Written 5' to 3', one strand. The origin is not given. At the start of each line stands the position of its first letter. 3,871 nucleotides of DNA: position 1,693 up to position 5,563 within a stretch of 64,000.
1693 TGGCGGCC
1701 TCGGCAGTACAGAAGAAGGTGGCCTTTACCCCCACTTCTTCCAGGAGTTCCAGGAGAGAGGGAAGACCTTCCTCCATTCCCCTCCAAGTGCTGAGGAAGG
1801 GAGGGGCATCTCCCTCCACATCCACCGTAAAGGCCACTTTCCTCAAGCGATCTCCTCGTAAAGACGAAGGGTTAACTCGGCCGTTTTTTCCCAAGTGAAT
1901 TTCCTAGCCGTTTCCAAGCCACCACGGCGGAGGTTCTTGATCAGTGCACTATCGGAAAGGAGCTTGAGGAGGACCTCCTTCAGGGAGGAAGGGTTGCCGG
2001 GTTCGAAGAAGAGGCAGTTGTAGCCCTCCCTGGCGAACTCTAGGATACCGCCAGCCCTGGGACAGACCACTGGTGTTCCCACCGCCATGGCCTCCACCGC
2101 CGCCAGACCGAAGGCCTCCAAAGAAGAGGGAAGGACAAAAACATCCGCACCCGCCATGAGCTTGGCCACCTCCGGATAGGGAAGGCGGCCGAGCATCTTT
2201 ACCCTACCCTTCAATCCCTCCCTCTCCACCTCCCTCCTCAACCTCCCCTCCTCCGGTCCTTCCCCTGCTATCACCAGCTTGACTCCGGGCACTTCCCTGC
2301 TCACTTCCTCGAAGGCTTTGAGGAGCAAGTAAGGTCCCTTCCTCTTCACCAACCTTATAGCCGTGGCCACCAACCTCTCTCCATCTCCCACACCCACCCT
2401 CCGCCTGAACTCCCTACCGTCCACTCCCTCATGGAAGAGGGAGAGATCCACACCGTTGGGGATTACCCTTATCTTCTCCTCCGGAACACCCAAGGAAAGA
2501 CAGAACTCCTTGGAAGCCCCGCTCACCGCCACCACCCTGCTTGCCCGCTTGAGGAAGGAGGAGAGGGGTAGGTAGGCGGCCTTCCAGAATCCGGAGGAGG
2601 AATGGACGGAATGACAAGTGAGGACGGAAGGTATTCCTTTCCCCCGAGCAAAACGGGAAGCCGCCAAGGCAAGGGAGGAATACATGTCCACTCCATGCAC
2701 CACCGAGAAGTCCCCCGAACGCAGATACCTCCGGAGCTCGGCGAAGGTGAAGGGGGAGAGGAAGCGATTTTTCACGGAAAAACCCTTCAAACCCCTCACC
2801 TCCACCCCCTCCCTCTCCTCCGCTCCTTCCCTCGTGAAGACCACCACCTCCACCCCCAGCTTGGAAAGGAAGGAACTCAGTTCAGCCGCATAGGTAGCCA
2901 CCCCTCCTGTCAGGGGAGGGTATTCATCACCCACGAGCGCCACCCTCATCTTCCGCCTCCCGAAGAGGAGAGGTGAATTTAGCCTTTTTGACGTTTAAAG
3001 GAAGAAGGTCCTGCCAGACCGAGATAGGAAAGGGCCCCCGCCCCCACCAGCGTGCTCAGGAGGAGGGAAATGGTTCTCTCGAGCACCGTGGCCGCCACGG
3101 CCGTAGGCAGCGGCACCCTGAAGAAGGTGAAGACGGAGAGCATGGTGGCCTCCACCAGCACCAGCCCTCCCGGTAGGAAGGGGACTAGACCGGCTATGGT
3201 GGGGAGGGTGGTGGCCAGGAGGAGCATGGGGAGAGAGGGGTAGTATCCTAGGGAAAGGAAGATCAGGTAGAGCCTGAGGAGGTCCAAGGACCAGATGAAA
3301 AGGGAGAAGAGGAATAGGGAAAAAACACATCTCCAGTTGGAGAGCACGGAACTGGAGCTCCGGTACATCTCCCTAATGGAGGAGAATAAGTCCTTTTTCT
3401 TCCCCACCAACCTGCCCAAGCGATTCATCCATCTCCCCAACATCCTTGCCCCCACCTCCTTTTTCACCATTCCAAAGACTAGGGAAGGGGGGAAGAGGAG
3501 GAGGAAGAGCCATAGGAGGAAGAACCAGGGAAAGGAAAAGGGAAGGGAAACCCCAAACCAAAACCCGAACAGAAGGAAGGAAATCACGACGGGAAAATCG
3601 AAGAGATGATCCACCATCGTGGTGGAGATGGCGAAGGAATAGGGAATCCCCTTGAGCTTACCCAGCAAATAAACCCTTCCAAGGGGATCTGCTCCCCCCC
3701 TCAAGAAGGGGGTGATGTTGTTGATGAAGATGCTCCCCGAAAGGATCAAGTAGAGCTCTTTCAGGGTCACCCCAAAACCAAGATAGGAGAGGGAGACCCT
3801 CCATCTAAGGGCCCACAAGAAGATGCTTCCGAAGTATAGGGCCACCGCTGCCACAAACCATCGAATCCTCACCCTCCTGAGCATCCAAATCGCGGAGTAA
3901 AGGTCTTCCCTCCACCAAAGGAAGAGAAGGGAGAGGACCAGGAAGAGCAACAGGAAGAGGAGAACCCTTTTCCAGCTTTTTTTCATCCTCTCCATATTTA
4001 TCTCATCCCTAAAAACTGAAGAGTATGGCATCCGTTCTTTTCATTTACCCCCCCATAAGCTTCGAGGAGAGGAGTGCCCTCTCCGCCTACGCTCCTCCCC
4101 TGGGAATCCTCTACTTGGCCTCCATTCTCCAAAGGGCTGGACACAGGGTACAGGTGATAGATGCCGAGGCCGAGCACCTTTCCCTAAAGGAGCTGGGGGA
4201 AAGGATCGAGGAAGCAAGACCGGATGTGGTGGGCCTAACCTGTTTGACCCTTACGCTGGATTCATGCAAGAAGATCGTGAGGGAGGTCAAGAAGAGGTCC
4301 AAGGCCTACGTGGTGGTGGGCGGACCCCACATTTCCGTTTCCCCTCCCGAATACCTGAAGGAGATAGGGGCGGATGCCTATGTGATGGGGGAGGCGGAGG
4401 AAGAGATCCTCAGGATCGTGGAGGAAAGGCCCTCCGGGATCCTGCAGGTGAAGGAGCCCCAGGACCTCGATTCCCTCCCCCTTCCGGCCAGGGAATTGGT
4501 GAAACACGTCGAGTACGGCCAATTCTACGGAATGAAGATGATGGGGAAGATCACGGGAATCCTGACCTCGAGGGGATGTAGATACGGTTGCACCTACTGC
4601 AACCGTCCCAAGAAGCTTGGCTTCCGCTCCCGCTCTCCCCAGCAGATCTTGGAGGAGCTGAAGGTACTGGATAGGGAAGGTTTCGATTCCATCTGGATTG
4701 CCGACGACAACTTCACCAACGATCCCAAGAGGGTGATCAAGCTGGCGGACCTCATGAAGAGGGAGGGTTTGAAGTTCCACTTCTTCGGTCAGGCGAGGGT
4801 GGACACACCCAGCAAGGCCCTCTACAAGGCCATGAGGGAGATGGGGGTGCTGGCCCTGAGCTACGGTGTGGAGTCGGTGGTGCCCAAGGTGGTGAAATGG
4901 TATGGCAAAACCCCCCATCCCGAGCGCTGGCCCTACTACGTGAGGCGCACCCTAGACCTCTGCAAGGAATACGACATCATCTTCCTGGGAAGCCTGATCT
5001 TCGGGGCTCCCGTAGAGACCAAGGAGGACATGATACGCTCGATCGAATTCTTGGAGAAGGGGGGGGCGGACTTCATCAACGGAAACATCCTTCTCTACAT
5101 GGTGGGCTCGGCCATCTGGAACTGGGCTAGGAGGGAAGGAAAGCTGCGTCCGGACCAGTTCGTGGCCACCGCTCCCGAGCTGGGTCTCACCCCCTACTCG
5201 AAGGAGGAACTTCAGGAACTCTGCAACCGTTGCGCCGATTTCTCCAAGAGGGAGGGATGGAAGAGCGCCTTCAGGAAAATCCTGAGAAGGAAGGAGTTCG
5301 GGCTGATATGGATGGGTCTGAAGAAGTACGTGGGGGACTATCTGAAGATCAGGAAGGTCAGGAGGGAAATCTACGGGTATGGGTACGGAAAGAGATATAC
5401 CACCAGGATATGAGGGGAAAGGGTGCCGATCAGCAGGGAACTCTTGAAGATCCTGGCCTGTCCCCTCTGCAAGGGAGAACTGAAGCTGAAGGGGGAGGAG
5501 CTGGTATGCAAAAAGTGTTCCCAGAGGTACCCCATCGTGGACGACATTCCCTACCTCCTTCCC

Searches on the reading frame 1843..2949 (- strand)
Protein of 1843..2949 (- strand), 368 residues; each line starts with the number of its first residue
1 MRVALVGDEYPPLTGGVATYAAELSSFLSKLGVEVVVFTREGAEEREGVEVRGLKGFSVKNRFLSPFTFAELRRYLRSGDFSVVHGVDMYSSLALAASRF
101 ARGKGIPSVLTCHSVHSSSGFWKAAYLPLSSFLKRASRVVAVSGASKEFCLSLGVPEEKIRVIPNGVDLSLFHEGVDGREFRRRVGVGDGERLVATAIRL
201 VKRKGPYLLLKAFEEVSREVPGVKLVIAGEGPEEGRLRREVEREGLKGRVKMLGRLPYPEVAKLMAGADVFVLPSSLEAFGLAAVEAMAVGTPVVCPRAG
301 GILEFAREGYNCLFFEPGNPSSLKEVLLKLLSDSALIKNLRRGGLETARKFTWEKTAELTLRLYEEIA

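Call 28: search_protein_families(library=pfam, proteins=[window:1843-2949:-], max_evalue=0.001)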
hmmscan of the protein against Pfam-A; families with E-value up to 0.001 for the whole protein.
window:1843-2949:- (368 aa): 8 families
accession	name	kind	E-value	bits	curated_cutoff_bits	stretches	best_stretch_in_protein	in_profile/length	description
PF00534.26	Glycos_transf_1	-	3.4e-40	137.8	26.4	1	180-342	4-167/172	Glycosyl transferases group 1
PF13439.12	Glyco_transf_4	-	2.2e-33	116.1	28.5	1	15-170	2-169/170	Glycosyltransferase Family 4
PF13692.12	Glyco_trans_1_4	-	2.4e-31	109.4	27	1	197-333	7-142/142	Glycosyl transferases group 1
PF13579.12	Glyco_trans_4_4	-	1.1e-25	91.3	29.7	1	15-166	1-158/158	Glycosyl transferase 4-like domain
PF20706.3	GT4-conflict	-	1.1e-13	51.4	26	1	201-308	209-322/385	Family 4 Glycosyltransferase in conflict systems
PF13524.12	Glyco_trans_1_2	-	8.1e-09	36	25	1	212-358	5-140/144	Glycosyl transferase-like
PF13477.12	Glyco_trans_4_2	-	8.4e-05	23.2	23.4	1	19-117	11-113/139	Glycosyl transferase 4-like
PF08323.17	Glyco_transf_5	-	8.8e-05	22.8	22.7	0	2-41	1-42/239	Starch synthase catalytic domain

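Call 57: find_encoding_contigs(protein=window:1843-2949:-, flank=10000, max_places=2)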
Protein window:1843-2949:- (368 aa): 1 contig read that carries it; 1 place shown.
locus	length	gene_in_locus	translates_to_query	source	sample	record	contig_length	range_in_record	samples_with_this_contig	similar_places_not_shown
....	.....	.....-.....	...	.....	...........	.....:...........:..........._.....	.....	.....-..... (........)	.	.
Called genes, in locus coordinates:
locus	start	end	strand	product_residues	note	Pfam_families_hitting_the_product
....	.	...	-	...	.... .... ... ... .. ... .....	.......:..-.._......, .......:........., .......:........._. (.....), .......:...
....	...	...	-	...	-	-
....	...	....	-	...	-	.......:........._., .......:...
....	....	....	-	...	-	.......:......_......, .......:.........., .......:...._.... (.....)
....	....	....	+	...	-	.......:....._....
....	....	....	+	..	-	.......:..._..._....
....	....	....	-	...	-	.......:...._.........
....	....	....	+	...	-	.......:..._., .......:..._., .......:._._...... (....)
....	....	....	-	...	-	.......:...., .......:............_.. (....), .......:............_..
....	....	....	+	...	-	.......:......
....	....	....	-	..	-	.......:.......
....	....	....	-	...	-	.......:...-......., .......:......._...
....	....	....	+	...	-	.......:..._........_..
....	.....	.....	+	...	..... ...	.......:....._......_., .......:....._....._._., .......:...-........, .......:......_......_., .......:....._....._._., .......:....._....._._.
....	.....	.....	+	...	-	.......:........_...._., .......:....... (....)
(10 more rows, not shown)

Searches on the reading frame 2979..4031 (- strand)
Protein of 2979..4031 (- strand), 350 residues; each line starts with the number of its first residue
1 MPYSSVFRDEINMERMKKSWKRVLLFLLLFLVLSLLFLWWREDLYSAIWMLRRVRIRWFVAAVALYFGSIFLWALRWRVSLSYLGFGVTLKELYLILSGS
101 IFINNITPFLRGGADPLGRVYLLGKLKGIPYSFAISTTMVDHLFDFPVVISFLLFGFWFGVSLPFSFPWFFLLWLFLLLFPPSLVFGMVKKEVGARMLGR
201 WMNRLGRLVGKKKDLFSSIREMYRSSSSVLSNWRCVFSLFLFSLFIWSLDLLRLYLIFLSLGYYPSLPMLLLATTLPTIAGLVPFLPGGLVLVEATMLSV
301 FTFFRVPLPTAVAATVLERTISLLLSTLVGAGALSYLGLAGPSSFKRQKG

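Call 28: search_protein_families(library=pfam, proteins=[window:2979-4031:-], max_evalue=0.001)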
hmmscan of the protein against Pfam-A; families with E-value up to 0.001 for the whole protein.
window:2979-4031:- (350 aa): 1 family
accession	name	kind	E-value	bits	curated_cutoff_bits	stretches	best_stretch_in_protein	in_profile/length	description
PF03706.18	LPG_synthase_TM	-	9.3e-44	150.5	33.4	1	30-330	4-302/302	Lysylphosphatidylglycerol synthase TM region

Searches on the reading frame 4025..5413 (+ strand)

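Call 28: search_protein_families(library=pfam, proteins=[window:4025-5413:+], max_evalue=0.001)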
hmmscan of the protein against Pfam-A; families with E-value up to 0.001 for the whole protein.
window:4025-5413:+ (462 aa): 2 families
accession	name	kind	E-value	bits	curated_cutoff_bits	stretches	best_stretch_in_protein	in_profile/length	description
PF02310.24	B12-binding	-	1.4e-26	93.2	32.1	1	22-128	11-117/121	B12 binding domain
PF04055.27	Radical_SAM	-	3.2e-21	76.7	29.5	1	180-343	2-166/166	Radical SAM superfamily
